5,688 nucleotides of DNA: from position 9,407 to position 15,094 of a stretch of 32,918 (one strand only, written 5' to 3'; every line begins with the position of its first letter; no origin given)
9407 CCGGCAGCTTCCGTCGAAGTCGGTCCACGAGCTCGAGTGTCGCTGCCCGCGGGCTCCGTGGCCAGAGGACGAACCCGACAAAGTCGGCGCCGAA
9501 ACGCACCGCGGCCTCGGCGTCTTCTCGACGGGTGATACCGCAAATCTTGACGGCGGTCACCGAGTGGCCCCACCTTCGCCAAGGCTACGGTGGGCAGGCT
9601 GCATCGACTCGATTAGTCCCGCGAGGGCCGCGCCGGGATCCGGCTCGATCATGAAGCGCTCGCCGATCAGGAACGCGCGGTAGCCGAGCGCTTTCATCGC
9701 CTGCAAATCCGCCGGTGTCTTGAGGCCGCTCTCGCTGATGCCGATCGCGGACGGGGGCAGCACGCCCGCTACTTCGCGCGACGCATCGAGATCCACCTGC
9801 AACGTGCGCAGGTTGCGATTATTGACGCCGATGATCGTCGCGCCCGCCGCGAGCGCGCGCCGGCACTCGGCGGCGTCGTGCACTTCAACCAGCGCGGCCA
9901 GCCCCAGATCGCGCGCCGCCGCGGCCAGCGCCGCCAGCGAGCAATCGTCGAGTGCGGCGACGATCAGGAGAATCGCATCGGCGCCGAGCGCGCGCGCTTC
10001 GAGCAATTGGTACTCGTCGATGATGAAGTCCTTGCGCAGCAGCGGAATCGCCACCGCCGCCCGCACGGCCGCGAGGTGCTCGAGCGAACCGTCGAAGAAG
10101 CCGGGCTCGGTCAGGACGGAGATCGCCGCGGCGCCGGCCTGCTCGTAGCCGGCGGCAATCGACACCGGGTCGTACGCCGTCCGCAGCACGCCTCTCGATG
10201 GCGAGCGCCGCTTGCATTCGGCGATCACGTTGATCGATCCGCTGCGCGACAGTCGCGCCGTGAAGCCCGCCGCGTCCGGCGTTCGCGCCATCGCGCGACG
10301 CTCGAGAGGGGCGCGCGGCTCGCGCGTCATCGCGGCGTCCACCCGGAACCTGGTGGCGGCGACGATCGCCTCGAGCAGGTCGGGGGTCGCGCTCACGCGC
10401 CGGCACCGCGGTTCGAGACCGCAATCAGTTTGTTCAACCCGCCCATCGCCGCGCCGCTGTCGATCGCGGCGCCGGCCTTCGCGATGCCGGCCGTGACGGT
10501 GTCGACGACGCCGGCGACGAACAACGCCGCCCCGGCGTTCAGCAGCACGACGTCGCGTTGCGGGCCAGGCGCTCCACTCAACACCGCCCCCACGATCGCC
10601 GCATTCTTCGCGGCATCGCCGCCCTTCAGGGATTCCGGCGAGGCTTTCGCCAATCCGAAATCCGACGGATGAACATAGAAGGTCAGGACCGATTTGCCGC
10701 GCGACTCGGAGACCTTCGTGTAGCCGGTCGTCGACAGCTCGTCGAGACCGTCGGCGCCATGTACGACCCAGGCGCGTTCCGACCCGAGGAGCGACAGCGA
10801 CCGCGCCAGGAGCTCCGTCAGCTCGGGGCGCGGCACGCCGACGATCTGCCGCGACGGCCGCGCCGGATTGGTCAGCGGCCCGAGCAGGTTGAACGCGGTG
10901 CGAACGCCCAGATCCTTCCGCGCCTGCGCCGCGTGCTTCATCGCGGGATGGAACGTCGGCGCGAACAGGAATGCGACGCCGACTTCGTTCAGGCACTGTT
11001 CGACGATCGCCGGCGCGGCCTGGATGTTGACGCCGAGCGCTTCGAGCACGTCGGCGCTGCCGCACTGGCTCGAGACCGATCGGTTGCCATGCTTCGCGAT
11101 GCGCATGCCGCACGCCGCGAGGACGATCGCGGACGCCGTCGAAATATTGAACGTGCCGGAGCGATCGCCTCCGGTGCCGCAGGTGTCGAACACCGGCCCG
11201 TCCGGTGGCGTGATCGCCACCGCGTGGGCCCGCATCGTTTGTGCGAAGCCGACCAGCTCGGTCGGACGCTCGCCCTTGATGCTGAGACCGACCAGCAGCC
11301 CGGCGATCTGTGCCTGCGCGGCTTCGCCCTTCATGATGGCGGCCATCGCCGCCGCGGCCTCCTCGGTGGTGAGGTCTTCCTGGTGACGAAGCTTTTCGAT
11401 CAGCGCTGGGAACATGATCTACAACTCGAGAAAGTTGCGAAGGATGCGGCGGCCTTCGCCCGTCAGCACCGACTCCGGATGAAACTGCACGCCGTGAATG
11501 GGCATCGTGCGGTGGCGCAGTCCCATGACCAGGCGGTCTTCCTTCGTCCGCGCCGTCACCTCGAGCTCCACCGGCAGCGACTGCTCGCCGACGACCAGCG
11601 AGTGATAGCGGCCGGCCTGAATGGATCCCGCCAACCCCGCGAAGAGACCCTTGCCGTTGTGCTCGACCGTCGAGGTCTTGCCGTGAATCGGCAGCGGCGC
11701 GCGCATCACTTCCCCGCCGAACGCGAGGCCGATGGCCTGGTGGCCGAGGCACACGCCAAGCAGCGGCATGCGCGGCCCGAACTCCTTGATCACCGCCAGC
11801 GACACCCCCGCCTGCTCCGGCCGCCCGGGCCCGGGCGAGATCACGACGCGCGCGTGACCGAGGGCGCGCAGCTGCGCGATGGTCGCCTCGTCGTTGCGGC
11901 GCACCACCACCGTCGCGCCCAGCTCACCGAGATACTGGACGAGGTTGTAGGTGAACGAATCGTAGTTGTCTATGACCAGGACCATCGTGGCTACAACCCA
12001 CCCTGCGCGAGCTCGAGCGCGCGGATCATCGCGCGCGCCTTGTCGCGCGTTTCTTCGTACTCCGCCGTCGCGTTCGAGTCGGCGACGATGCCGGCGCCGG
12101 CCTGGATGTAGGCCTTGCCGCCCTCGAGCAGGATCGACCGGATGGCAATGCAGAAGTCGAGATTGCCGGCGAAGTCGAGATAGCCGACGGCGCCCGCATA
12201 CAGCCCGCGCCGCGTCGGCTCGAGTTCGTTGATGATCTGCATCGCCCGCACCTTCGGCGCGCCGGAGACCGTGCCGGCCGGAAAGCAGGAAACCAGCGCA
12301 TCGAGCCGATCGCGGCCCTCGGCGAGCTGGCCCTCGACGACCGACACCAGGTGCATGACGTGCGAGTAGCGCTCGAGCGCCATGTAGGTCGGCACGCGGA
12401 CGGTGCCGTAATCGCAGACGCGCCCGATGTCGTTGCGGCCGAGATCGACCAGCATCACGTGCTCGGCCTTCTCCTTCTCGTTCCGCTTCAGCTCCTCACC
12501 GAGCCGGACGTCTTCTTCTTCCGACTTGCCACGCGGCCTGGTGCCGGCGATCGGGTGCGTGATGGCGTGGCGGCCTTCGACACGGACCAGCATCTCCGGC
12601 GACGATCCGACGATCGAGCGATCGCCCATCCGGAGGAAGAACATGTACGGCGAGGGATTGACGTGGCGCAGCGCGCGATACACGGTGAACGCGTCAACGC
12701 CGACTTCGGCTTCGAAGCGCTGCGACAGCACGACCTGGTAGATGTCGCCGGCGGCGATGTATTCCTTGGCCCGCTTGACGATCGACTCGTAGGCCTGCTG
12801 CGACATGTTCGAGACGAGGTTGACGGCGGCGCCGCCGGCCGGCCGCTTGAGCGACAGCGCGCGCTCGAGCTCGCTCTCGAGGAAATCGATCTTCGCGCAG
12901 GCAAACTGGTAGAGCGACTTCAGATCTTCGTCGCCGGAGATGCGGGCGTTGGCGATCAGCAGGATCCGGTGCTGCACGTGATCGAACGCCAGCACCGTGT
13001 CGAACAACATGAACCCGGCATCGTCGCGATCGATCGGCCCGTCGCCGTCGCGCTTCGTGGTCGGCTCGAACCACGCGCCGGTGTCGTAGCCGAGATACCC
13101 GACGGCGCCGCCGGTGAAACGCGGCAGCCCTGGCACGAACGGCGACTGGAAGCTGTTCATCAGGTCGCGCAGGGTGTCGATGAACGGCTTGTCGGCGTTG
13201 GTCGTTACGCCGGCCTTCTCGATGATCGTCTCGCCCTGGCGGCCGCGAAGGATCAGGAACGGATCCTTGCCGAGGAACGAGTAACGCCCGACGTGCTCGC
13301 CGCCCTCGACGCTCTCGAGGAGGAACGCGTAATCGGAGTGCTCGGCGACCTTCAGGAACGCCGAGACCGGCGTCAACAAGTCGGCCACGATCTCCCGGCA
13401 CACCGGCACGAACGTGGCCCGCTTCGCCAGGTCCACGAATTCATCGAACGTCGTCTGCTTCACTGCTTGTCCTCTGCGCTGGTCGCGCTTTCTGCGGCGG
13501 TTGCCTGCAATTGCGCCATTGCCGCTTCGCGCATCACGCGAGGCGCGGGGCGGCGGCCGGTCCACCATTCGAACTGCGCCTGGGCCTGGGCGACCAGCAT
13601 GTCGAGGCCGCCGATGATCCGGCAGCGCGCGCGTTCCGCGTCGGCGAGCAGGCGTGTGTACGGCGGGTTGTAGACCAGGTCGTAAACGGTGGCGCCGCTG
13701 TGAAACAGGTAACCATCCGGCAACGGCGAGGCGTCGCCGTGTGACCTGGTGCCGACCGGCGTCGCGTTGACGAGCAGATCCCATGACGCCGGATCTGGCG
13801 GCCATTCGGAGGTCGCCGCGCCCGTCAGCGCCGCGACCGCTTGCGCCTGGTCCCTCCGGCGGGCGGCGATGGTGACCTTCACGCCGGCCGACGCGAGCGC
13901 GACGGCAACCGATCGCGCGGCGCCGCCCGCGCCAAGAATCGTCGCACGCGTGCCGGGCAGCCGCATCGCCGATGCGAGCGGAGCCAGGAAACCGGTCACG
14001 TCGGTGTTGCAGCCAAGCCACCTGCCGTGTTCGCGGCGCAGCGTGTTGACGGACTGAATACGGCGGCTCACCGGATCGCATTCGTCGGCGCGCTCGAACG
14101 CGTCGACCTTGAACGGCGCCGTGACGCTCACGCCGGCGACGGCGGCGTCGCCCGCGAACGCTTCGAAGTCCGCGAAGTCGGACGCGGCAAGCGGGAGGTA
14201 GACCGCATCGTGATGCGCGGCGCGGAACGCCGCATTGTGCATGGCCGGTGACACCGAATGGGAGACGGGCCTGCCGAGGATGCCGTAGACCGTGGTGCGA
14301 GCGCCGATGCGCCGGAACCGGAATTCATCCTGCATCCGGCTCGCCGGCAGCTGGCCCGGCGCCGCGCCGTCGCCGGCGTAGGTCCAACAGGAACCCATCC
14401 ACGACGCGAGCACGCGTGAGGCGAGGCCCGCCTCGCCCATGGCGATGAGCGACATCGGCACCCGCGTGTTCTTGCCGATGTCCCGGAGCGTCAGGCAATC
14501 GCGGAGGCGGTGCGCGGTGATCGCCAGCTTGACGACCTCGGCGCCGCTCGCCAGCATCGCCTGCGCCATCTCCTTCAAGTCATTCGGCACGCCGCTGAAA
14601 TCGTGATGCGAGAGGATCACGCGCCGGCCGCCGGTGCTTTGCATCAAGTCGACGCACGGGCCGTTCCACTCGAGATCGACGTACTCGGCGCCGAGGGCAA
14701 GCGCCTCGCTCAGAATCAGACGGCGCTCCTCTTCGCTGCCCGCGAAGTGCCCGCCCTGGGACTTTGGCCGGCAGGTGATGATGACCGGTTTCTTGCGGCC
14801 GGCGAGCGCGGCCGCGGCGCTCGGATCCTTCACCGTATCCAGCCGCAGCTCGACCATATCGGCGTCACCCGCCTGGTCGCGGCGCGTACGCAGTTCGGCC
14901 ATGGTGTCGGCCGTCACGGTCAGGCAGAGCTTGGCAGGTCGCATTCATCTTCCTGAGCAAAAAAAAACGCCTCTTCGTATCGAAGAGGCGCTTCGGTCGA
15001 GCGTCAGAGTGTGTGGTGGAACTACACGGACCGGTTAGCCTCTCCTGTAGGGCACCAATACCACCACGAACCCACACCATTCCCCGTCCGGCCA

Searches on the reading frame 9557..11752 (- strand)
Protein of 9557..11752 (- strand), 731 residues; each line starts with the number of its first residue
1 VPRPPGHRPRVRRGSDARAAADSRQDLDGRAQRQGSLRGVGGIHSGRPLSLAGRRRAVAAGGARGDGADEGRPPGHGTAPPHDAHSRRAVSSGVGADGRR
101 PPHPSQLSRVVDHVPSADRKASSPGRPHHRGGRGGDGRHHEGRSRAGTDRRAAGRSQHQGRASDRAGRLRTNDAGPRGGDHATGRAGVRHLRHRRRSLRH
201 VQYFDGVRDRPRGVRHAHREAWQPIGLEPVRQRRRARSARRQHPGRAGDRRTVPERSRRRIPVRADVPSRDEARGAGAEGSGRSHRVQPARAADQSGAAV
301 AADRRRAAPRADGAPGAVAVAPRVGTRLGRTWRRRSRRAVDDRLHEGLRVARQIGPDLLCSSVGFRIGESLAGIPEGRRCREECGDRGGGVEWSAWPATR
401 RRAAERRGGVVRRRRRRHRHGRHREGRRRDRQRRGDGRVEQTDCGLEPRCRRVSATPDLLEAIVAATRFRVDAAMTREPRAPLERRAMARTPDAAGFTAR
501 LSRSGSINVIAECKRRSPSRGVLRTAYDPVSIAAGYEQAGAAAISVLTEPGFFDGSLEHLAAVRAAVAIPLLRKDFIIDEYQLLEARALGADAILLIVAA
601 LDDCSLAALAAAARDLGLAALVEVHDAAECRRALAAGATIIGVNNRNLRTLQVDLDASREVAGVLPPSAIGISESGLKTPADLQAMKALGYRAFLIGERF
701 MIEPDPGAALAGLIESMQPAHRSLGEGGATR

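Call 8: search_protein_families(library=pfam, proteins=[window:9557-11752:-])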
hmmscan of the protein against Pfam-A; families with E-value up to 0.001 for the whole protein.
window:9557-11752:- (731 aa): 1 family
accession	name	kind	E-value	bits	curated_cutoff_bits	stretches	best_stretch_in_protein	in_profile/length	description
PF00218.27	IGPS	-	7.8e-82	274.7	27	1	460-710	1-251/254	Indole-3-glycerol phosphate synthase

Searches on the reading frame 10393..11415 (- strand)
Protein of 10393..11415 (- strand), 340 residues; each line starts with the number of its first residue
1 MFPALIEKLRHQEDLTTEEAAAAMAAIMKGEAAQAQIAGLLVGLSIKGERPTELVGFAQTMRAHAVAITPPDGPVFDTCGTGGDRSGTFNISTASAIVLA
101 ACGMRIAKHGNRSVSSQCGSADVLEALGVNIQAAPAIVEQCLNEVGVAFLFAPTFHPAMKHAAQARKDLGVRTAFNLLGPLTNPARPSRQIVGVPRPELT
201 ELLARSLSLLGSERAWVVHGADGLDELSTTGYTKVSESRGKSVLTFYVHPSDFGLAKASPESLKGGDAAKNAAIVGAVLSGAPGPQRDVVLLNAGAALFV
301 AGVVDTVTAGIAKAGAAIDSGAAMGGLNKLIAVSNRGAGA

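Call 41: search_protein_families(library=pfam, proteins=[window:10393-11415:-])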
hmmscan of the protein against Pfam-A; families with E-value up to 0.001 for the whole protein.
window:10393-11415:- (340 aa): 2 families
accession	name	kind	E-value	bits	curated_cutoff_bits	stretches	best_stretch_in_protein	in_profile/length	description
PF00591.27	Glycos_transf_3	-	2.2e-91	306.5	27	1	74-323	3-252/253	Glycosyl transferase family, a/b domain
PF02885.22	Glycos_trans_3N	-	2.1e-21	75.8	26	1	4-65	2-63/63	Glycosyl transferase family, helical bundle domain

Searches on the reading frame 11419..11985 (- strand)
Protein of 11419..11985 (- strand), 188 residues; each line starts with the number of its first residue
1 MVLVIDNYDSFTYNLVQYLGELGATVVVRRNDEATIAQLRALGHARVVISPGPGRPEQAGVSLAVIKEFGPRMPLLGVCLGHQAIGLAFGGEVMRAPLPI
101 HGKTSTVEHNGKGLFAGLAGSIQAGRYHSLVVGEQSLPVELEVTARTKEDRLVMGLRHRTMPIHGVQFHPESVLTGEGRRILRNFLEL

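Call 41: search_protein_families(library=pfam, proteins=[window:11419-11985:-])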
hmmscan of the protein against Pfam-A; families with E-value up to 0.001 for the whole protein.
window:11419-11985:- (188 aa): 2 families
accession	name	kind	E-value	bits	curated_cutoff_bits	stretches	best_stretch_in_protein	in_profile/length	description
PF00117.34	GATase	-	2e-56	191.1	22.8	1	3-186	1-187/190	Glutamine amidotransferase class-I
PF07722.19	Peptidase_C26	-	3.8e-10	40.3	20.5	1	65-171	97-219/219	Peptidase C26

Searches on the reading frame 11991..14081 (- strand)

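Call 8: search_protein_families(library=pfam, proteins=[window:11991-14081:-])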
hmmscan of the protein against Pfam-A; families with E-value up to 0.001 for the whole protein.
window:11991-14081:- (696 aa): 2 families
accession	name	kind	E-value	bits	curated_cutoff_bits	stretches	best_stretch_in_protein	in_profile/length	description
PF00425.24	Chorismate_bind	-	1.8e-98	329.6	27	1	428-681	2-257/257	chorismate binding enzyme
PF04715.19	Anth_synt_I_N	-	2.5e-31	109.2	23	1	234-374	1-139/140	Anthranilate synthase component I, N terminal region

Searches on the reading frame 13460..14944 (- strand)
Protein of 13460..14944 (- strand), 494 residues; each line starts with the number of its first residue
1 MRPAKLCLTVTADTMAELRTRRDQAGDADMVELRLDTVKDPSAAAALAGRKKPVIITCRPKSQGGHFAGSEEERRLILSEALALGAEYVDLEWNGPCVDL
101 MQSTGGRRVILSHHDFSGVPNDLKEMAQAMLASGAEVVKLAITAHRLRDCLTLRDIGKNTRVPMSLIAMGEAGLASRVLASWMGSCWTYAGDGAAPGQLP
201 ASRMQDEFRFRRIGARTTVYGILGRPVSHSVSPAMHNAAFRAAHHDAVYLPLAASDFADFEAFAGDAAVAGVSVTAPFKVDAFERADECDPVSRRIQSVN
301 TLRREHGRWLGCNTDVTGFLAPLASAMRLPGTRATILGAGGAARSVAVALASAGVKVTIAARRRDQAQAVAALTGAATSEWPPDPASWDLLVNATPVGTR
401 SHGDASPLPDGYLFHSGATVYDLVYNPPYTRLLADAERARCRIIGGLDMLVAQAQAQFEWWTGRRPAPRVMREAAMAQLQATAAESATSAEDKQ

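Call 8: search_protein_families(library=pfam, proteins=[window:13460-14944:-])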
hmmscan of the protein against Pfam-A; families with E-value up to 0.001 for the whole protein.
window:13460-14944:- (494 aa): 4 families
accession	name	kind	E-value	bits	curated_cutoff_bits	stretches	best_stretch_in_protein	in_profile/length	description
PF01487.21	DHquinase_I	-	1.2e-45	156.9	22.2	1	7-205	1-227/230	Type I 3-dehydroquinase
PF08501.16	Shikimate_dh_N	-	6.5e-19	68.4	27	1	222-302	1-83/83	Shikimate dehydrogenase substrate binding domain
PF18317.6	SDH_C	-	9.2e-12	44.9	25.8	1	446-476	1-31/31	Shikimate 5'-dehydrogenase C-terminal domain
PF01488.26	Shikimate_DH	-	0.00012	22.6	24.3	1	329-375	10-57/138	Shikimate / quinate 5-dehydrogenase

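Call 9: find_related_loci(query=window:13460-14944:-, collection=genome_contigs, flank=3000)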
Query window:13460-14944:- (494 aa) in genome_contigs; peptide patterns used: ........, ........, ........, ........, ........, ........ (x = any residue, [..] = any of these).
169 stretches matched a pattern; 38 encode a relative of the query (tblastn E <= 1e-3); 38 distinct loci.
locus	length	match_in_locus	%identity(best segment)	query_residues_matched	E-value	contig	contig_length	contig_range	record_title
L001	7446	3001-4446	77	1-482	0e+0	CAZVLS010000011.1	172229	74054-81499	MAG TPA_asm: uncultured Acidobacterium sp. isolate SRP292972_co3_79 genome assembly, contig: NODE_121_length_172229_cov_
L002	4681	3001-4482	76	1-494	0e+0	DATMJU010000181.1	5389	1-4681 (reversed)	MAG TPA_asm: Vicinamibacterales bacterium isolate SMAG_U13578 k141_126001, whole genome shotgun sequence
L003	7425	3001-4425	75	4-479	0e+0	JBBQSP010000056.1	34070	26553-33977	MAG: Vicinamibacterales bacterium isolate Co_metawrap_1760 Cmw_1760_k141_7879324_length_34070_cov_9.0000, whole genome s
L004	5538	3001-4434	75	1-479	0e+0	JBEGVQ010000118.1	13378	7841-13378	MAG: Acidobacteriota bacterium isolate riogrande_2019_sw_WHONDRS-S19S_0066_B_bin.22 scaffold_1318316, whole genome shotg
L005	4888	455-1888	75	1-479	0e+0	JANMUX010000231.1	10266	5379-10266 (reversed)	MAG: Acidobacteriota bacterium isolate SOY_1_B_metabat.173 SOY_1_B_k141_1155210, whole genome shotgun sequence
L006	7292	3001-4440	74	1-481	0e+0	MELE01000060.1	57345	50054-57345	MAG: Acidobacteria bacterium RIFCSPLOWO2_12_FULL_67_14b rifcsplowo2_12_scaffold_1717, whole genome shotgun sequence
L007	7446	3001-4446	79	1-482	0e+0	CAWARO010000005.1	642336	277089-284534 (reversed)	MAG: uncultured Acidimicrobiia bacterium isolate MFD02840.bin.1.22 genome assembly, contig: contig_76350, whole genome s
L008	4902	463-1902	77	1-481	0e+0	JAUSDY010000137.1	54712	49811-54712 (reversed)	MAG: Acidobacteriota bacterium isolate E14_maxbin.140_sub E14_k141_1771037, whole genome shotgun sequence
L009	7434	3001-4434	75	1-479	0e+0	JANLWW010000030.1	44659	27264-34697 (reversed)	MAG: Acidobacteriota bacterium isolate OTE_20_metabat_232 OTE_20_k141_3115333, whole genome shotgun sequence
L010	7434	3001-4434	76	1-479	0e+0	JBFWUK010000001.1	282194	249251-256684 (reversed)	MAG: Vicinamibacterales bacterium isolate CA_2019_TPBF_69 NODE_387_length_282194_cov_17.542123_TPBF, whole genome shotgu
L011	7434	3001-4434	74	1-479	0e+0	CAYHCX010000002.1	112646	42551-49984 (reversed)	MAG TPA_asm: uncultured Acidobacterium sp. isolate ERP119702_co1_188 genome assembly, contig: NODE_92_length_112646_cov_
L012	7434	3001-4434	74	1-479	0e+0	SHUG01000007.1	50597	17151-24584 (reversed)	MAG: Acidobacteria bacterium isolate Baikal-deep-G12 BACOMB-C2685, whole genome shotgun sequence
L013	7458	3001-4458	74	1-486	0e+0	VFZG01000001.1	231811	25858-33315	MAG: Acidimicrobiia bacterium isolate M_DeepCast_65m_m2_224 M_DeepCast_65m_m2_224_Ga0194120_10000020, whole genome shotg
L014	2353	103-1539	74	1-479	0e+0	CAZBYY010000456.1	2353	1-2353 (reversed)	MAG TPA_asm: uncultured Acidobacterium sp. isolate SRP124364_co1_244 genome assembly, contig: NODE_63825_length_2353_cov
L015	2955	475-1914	71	1-480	0e+0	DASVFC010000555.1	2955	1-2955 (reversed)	MAG TPA_asm: Vicinamibacterales bacterium isolate SMAG_U2079 k141_121788, whole genome shotgun sequence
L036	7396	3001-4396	49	6-473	4e-89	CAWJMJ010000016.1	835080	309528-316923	MAG: uncultured Acidobacteriota bacterium isolate MFD02581.bin.2.172 genome assembly, contig: contig_81615, whole genome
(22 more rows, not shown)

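Call 53: find_related_loci(query=L036:3340-4032:+, collection=genome_contigs, flank=1500)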
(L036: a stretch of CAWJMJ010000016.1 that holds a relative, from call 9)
Query L036:3340-4032:+ (231 aa) in genome_contigs; peptide patterns used: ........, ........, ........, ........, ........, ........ (x = any residue, [..] = any of these).
600 stretches matched a pattern, but none encodes a relative of the query by tblastn (E <= 1e-3).

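Call 56: find_related_loci(query=A4, collection=genome_contigs, flank=1200)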
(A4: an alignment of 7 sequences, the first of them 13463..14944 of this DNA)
Query A4 (494 aa) in genome_contigs; peptide patterns used: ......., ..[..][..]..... (x = any residue, [..] = any of these).
600 stretches matched a pattern (row limit reached: there are more); 490 encode a relative of the query (tblastn E <= 1e-3); the best 80 are kept; 80 distinct loci.
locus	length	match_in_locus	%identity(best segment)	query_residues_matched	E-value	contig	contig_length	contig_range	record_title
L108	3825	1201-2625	75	4-479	0e+0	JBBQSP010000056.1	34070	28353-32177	MAG: Vicinamibacterales bacterium isolate Co_metawrap_1760 Cmw_1760_k141_7879324_length_34070_cov_9.0000, whole genome s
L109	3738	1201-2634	75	1-479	0e+0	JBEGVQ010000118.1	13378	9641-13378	MAG: Acidobacteriota bacterium isolate riogrande_2019_sw_WHONDRS-S19S_0066_B_bin.22 scaffold_1318316, whole genome shotg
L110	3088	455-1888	75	1-479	0e+0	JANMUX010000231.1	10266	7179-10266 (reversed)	MAG: Acidobacteriota bacterium isolate SOY_1_B_metabat.173 SOY_1_B_k141_1155210, whole genome shotgun sequence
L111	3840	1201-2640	74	1-481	0e+0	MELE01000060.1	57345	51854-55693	MAG: Acidobacteria bacterium RIFCSPLOWO2_12_FULL_67_14b rifcsplowo2_12_scaffold_1717, whole genome shotgun sequence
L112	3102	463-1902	77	1-481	0e+0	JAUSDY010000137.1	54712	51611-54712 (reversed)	MAG: Acidobacteriota bacterium isolate E14_maxbin.140_sub E14_k141_1771037, whole genome shotgun sequence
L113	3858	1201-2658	74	1-486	0e+0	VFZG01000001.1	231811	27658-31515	MAG: Acidimicrobiia bacterium isolate M_DeepCast_65m_m2_224 M_DeepCast_65m_m2_224_Ga0194120_10000020, whole genome shotg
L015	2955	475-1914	71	1-480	0e+0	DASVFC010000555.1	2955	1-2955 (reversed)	MAG TPA_asm: Vicinamibacterales bacterium isolate SMAG_U2079 k141_121788, whole genome shotgun sequence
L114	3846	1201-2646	76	1-482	0e+0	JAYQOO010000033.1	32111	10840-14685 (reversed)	MAG: Acidimicrobiia bacterium isolate SD3114_S44.metabat_sens.033_sub NODE_495_length_32111_cov_4.32235, whole genome sh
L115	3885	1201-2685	73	1-494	0e+0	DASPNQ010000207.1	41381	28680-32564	MAG TPA_asm: Vicinamibacterales bacterium isolate SMAG_U12125 k141_398562, whole genome shotgun sequence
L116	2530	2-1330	77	36-479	0e+0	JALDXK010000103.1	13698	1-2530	MAG: Acidobacteriota bacterium isolate MCT-CON-01 NODE_599_length_13698_cov_4.072418, whole genome shotgun sequence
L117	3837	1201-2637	65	5-481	0e+0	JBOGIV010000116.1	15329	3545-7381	MAG: Vicinamibacterales bacterium isolate M3-S_metawrap_bin.87 k127_4406021, whole genome shotgun sequence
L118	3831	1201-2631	64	1-479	0e+0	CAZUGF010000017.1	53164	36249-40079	MAG TPA_asm: uncultured Bifidobacteriaceae bacterium isolate SRP344714_co1_258 genome assembly, contig: NODE_1357_length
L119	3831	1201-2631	61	1-479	0e+0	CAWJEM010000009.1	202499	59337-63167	MAG: uncultured Acidobacteriota bacterium isolate MFD04850.bin.1.250 genome assembly, contig: contig_40964, whole genome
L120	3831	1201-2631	60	1-479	6e-177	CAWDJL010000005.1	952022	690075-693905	MAG: uncultured Acidobacteriota bacterium isolate MFD00962.bin.1.9 genome assembly, contig: contig_28284, whole genome s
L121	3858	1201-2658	61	1-489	8e-171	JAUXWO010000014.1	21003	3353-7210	MAG: Vicinamibacterales bacterium isolate C15_maxbin.114_sub C15_k141_242825, whole genome shotgun sequence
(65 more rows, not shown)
